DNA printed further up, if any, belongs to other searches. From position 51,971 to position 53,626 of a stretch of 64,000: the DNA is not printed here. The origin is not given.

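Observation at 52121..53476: Receptor-like protein: N-terminal alpha/beta module + five CxxC pairs + GGDEF domain with A-site destroyed and I-site preserved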

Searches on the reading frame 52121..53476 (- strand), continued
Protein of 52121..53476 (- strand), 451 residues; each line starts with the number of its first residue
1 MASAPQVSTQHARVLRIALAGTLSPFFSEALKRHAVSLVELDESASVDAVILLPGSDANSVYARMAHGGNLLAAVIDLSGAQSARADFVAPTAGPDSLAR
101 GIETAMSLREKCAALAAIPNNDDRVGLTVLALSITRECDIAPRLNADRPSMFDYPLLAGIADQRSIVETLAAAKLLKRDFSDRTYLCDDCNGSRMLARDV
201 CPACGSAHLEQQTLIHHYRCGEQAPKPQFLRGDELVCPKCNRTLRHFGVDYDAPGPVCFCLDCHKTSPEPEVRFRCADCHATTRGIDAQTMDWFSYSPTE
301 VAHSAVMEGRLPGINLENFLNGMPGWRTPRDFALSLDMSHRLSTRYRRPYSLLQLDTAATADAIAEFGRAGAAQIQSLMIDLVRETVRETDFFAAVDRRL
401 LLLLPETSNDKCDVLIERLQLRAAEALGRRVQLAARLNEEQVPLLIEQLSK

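Call 24: fold_search(model_id=the predicted structure, library=pdb)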
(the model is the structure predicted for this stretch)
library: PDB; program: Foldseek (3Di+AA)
matches with E <= 10: 1010; with E <= 0.001: 15
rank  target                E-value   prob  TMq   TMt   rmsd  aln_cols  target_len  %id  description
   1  6hbz_A                2.6e-05  1.00  0.19  0.30  22.9       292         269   13  Bdellovibrio bacteriovorus DgcB Full-length (released 2019-08-28)
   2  6hbz_B                2.9e-05  1.00  0.22  0.35  23.0       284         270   13  Bdellovibrio bacteriovorus DgcB Full-length (released 2019-08-28)
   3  5llx_B                1.3e-04  0.99  0.22  0.16  26.4       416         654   13  Bacteriophytochrome activated diguanylyl cyclase from Idiomarina species A28L with GTP bound (released 2017-03-15)
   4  5llx_A                2.2e-04  0.97  0.22  0.16  26.0       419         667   14  Bacteriophytochrome activated diguanylyl cyclase from Idiomarina species A28L with GTP bound (released 2017-03-15)
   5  7e6g_A                3.0e-04  1.00  0.21  0.33   6.0       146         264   17  Crystal structure of diguanylate cyclase SiaD in complex with its activator SiaC from Pseudomonas aeruginosa (released 2021-09-22)
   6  3ign                  4.6e-04  1.00  0.20  0.47   6.7       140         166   18  Crystal Structure of the GGDEF domain from Marinobacter aquaeolei diguanylate cyclase complexed with c-di-GMP - Northeas (released 2009-08-11)
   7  4urg_B                4.9e-04  1.00  0.20  0.50   5.7       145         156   16  Crystal Structure of GGDEF domain from T.maritima (active-like dimer) (released 2014-10-08)
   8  9t28                  5.8e-04  1.00  0.21  0.49   5.6       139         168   23  WspR response regulator with crystallization epitope mutations G306D:G308D (released 2025-12-10)
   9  4urs_A                6.1e-04  1.00  0.20  0.48   5.6       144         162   15  Crystal Structure of GGDEF domain from T.maritima (released 2014-10-08)
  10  3bre_A                6.5e-04  0.99  0.22  0.29  22.2       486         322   11  Crystal Structure of P.aeruginosa PA3702 (released 2008-04-01)
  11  7e6g_B                6.9e-04  1.00  0.22  0.35   6.2       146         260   20  Crystal structure of diguanylate cyclase SiaD in complex with its activator SiaC from Pseudomonas aeruginosa (released 2021-09-22)
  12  4urq_U                7.7e-04  1.00  0.21  0.51   5.7       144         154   19  Crystal Structure of GGDEF domain (I site mutant) from T.maritima (released 2014-10-08)
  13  6eib_A                8.6e-04  1.00  0.21  0.51   4.3       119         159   17  Structure of the active GGEEF domain of a diguanylate cyclase from Vibrio cholerae. (released 2018-10-10)
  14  4urg_A                8.6e-04  1.00  0.20  0.48   6.3       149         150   16  Crystal Structure of GGDEF domain from T.maritima (active-like dimer) (released 2014-10-08)
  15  6d9m                  9.1e-04  1.00  0.21  0.28  10.6       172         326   16  T4-Lysozyme fusion to Geobacter GGDEF (released 2019-04-10)
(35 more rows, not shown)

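Call 28: search_protein_families(library=pfam, proteins=[L037:4408-6861:+, L039:7260-9122:+, L041:6474-9278:+, L047:5411-7351:+, P0056, P0057, P0059, P0017, P0049, P0058], max_evalue=0.01)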
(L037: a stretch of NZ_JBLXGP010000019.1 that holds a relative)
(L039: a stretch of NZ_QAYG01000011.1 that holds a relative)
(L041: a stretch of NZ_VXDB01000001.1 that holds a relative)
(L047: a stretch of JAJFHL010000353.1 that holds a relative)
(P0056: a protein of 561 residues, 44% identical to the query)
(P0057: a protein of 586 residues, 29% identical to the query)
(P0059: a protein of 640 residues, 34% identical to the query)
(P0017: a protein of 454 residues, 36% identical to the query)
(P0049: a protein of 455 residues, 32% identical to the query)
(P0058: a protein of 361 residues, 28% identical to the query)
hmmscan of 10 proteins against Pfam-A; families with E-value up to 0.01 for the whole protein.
L037:4408-6861:+ (817 aa): 4 families
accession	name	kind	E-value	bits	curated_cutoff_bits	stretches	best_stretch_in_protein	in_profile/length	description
PF18551.6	TackOD1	-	4.3e-47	160.5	32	1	496-673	5-188/188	Thaumarchaeal output domain 1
PF00072.30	Response_reg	-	7.8e-33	113.4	30.2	2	225-337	1-110/111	Response regulator receiver domain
PF20274.4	cREC_REC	-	0.00041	21.4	27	0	47-107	15-78/88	Cyclic-phosphate processing Receiver domain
PF23198.2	PDE8A_N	-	0.0089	16.4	29.6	0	44-102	34-92/147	PDE8A-like, N-terminal domain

L039:7260-9122:+ (620 aa): 2 families
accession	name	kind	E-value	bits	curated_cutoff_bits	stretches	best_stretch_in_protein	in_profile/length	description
PF18551.6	TackOD1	-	1.3e-50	172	32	1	298-476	4-188/188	Thaumarchaeal output domain 1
PF00072.30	Response_reg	-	2.7e-15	56.9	30.2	1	22-132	1-108/111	Response regulator receiver domain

L041:6474-9278:+ (934 aa): 2 families
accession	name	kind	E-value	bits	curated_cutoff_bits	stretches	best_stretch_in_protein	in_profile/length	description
PF18551.6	TackOD1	-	6.1e-48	163.3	32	1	612-790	4-188/188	Thaumarchaeal output domain 1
PF00072.30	Response_reg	-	2.3e-33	115.1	30.2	2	348-459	1-110/111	Response regulator receiver domain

L047:5411-7351:+ (646 aa): 2 families
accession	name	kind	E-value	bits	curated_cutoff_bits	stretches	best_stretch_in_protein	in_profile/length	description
PF18551.6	TackOD1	-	6.8e-46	156.6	32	1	326-503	5-188/188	Thaumarchaeal output domain 1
PF00072.30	Response_reg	-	1.3e-16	61.2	30.2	1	69-181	1-110/111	Response regulator receiver domain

P0056 (561 aa): 3 families
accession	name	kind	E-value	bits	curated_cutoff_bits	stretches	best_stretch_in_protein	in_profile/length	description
PF18551.6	TackOD1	-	3.4e-45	154.4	32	1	250-424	8-188/188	Thaumarchaeal output domain 1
PF00072.30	Response_reg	-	7.5e-16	58.7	30.2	1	6-114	2-107/111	Response regulator receiver domain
PF23198.2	PDE8A_N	-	0.00024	21.5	29.6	1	5-128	13-139/147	PDE8A-like, N-terminal domain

P0057 (586 aa): 3 families
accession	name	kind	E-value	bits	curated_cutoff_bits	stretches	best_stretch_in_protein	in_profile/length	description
PF18551.6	TackOD1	-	3.9e-49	167.2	32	1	266-440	6-186/188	Thaumarchaeal output domain 1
PF00072.30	Response_reg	-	6.7e-13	49.2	30.2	1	13-125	1-110/111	Response regulator receiver domain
PF01667.23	Ribosomal_S27e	-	0.008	16.3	24.5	0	380-415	9-40/55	Ribosomal protein S27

P0059 (640 aa): 5 families
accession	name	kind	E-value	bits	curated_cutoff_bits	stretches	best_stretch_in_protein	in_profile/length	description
PF18551.6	TackOD1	-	3.4e-45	154.3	32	1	147-314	22-188/188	Thaumarchaeal output domain 1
PF00072.30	Response_reg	-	5.1e-26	91.4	30.2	1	2-111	4-111/111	Response regulator receiver domain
PF00990.26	GGDEF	-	4.7e-10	39.9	23.8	1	346-474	12-146/161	Diguanylate cyclase, GGDEF domain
PF01155.25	HypA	-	0.0067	16.9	28.9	0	192-227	62-99/112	Hydrogenase/urease nickel incorporation, metallochaperone, hypA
PF12773.13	DZR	-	0.0087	16.6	27.3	0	203-257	1-31/45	Double zinc ribbon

P0017 (454 aa): 2 families
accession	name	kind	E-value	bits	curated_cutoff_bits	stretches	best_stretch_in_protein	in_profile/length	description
PF18551.6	TackOD1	-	1.3e-40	139.4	32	1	129-297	12-187/188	Thaumarchaeal output domain 1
PF00990.26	GGDEF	-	9.8e-07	29.1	23.8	1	336-424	19-108/161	Diguanylate cyclase, GGDEF domain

P0049 (455 aa): 3 families
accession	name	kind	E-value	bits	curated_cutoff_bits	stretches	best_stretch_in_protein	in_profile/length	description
PF18551.6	TackOD1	-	1.3e-43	149.2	32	1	126-302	6-188/188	Thaumarchaeal output domain 1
PF00990.26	GGDEF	-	4.2e-06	27.1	23.8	1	341-431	20-110/161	Diguanylate cyclase, GGDEF domain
PF12773.13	DZR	-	0.0037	17.8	27.3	0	235-283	9-44/45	Double zinc ribbon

P0058 (361 aa): 3 families
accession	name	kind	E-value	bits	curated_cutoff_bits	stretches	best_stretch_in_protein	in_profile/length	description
PF18551.6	TackOD1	-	1.9e-40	138.9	32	1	28-203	13-188/188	Thaumarchaeal output domain 1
PF00990.26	GGDEF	-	5.1e-10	39.8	23.8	1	227-325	4-102/161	Diguanylate cyclase, GGDEF domain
PF12773.13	DZR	-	0.0083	16.7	27.3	0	92-149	1-34/45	Double zinc ribbon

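Call 37: search_protein_families(library=padloc, proteins=[window:52121-53476:-], max_evalue=0.01)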
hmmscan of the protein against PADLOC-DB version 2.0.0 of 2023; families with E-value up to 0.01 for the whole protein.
window:52121-53476:- (451 aa): 0 families
